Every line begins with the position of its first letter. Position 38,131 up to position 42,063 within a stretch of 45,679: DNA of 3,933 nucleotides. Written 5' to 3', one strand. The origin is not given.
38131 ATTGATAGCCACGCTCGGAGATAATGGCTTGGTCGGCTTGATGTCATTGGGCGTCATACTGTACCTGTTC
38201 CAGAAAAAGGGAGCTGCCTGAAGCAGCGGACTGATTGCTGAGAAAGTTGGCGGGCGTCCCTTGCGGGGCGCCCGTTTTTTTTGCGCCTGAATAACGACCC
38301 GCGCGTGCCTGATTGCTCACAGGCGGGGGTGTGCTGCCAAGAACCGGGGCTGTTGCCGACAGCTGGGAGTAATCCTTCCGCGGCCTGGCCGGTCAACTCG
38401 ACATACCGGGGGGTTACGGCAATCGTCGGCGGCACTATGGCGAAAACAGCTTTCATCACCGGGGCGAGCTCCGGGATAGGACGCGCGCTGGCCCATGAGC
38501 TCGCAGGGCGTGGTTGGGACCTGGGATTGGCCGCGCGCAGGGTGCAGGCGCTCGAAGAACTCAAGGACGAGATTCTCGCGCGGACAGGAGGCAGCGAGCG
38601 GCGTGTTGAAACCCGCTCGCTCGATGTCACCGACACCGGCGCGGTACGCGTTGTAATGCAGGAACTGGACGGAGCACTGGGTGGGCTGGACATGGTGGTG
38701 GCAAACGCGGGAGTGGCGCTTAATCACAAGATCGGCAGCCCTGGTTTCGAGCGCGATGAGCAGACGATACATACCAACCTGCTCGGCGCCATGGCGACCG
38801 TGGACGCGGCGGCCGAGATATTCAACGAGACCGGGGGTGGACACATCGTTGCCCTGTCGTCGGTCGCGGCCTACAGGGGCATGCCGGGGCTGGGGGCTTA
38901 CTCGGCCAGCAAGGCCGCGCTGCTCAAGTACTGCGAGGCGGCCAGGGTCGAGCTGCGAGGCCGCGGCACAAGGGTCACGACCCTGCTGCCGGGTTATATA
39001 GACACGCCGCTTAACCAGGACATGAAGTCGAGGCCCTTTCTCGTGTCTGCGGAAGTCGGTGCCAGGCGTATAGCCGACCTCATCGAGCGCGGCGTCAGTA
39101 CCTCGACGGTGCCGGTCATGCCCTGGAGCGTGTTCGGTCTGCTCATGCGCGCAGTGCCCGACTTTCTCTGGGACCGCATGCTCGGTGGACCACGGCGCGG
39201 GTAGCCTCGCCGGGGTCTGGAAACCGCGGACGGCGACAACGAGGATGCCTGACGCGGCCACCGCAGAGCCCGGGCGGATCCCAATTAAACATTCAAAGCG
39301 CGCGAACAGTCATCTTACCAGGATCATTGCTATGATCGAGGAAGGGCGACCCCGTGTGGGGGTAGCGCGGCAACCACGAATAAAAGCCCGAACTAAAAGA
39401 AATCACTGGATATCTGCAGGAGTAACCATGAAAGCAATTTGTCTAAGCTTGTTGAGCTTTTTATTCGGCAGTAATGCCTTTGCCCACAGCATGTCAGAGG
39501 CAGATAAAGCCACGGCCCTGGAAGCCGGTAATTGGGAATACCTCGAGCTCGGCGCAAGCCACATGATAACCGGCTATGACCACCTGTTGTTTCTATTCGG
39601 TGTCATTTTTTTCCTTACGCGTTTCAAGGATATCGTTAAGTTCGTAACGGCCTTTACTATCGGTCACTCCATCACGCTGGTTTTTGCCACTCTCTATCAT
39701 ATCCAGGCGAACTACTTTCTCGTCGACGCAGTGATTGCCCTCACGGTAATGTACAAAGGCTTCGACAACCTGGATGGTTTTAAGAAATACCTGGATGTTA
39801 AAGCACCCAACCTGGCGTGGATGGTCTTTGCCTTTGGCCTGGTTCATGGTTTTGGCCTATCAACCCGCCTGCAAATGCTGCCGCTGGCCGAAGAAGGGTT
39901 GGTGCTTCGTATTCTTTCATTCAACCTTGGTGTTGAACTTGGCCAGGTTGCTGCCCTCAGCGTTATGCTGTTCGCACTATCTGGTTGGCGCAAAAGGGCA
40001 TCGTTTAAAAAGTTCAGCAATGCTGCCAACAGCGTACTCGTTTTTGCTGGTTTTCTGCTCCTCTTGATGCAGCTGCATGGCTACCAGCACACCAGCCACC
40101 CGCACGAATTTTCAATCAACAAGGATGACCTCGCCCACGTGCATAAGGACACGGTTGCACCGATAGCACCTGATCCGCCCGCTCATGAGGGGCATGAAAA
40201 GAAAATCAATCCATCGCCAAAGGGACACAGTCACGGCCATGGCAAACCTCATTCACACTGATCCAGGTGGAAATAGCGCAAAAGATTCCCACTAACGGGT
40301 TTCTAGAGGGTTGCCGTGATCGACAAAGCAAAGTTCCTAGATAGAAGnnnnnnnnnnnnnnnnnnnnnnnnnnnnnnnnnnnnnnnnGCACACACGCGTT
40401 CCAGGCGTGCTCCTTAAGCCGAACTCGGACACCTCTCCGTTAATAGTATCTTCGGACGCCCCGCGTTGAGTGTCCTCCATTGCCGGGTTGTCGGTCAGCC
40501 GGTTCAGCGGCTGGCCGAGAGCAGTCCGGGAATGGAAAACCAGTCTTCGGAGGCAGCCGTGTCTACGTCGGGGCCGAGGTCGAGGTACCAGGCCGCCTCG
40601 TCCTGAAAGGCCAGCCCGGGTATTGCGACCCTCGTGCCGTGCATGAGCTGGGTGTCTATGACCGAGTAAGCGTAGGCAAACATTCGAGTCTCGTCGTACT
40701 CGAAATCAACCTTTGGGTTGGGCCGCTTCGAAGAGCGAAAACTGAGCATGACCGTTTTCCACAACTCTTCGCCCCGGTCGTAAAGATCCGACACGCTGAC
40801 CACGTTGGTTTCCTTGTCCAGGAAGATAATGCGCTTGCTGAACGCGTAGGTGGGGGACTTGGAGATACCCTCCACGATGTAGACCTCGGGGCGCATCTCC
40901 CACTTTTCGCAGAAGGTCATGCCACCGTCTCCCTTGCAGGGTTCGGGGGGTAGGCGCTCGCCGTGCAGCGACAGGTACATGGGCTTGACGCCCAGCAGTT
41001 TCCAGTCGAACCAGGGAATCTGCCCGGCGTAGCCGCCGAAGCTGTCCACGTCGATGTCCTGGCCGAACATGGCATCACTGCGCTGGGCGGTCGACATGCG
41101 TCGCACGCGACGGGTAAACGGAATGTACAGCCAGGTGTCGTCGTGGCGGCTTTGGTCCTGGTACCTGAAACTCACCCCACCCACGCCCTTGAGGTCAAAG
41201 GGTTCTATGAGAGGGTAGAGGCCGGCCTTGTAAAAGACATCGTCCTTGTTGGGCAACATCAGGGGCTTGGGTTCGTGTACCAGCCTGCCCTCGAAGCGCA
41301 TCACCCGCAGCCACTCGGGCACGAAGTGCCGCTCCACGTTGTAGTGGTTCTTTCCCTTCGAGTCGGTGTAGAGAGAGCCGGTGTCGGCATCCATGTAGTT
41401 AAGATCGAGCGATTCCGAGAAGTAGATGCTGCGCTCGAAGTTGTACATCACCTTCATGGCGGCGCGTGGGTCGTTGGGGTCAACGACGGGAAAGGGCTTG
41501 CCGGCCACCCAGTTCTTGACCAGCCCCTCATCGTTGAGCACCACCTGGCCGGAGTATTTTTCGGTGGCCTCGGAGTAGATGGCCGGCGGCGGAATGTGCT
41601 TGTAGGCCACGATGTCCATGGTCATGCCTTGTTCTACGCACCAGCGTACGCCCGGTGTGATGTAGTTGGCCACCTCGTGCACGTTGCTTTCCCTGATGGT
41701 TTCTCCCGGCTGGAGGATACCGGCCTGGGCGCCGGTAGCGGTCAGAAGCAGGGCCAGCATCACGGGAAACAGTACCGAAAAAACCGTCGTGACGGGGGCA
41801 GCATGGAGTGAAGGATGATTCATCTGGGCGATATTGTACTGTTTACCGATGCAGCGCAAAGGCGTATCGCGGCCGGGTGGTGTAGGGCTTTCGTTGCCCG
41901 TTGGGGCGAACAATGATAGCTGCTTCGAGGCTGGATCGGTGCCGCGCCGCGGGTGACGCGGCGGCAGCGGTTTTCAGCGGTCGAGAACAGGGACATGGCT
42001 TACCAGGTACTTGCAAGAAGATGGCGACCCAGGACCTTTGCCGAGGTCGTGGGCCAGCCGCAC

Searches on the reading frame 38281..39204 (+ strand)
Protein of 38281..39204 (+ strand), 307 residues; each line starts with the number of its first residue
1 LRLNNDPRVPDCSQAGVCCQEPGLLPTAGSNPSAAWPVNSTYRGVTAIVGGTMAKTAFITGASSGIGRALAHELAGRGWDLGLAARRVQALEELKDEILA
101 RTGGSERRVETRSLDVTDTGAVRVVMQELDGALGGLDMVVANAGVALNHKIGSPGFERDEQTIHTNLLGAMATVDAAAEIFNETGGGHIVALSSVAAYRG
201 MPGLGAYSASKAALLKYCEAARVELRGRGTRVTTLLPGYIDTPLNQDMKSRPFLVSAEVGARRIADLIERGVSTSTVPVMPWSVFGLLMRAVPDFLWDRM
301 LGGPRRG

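Call 23: search_protein_families(library=pfam, proteins=[window:38281-39204:+], max_evalue=0.0001)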
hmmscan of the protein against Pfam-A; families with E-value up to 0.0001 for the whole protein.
window:38281-39204:+ (307 aa): 5 families
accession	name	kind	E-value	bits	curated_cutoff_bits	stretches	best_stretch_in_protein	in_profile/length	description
PF00106.31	adh_short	-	5.6e-42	143.9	26.6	1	55-249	1-191/195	short chain dehydrogenase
PF13561.12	adh_short_C2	-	1.6e-32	113.4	27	1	61-251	1-187/236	Enoyl-(Acyl carrier protein) reductase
PF08659.16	KR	-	6.7e-12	46.1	22.6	1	57-217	3-159/180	KR domain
PF01370.27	Epimerase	-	4.7e-07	29.9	20.9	1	58-224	2-159/240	NAD dependent epimerase/dehydratase family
PF13460.12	NAD_binding_10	-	4e-06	27.2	27.2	1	61-241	1-147/184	NAD(P)H-binding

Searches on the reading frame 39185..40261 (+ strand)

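Call 24: search_protein_families(library=pfam, proteins=[window:39185-40261:+], max_evalue=0.0001)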
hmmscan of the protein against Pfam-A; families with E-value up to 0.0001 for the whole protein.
window:39185-40261:+ (358 aa): 1 family
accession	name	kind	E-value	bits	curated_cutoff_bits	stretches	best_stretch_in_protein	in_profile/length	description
PF13795.12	HupE_UreJ_2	-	1.7e-53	180.9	24.5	1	119-270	1-154/156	HupE / UreJ protein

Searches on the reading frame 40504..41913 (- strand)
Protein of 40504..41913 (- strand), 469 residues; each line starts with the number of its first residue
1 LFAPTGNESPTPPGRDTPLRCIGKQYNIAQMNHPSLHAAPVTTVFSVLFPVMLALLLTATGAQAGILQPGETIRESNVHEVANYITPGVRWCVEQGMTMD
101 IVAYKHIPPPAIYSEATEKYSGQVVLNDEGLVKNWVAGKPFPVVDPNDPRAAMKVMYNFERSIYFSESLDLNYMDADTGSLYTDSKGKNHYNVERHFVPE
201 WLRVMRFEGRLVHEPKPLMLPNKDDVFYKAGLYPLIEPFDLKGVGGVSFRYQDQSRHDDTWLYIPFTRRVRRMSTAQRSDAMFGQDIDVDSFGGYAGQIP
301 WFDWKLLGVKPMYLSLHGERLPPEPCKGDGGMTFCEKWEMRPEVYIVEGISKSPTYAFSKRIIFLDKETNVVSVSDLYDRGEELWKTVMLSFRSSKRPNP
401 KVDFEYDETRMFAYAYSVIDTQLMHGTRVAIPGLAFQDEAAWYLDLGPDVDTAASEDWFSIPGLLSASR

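Call 24: search_protein_families(library=pfam, proteins=[window:40504-41913:-], max_evalue=0.0001)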
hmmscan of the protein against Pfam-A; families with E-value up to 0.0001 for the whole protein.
window:40504-41913:- (469 aa): 2 families
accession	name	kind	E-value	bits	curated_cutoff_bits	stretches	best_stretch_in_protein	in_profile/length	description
PF07044.18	DUF1329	-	3.1e-41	142.3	23.1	1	72-393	1-313/368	Protein of unknown function (DUF1329)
PF17131.11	LolA_like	-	1.8e-13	51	30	1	238-290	12-60/184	Outer membrane lipoprotein-sorting protein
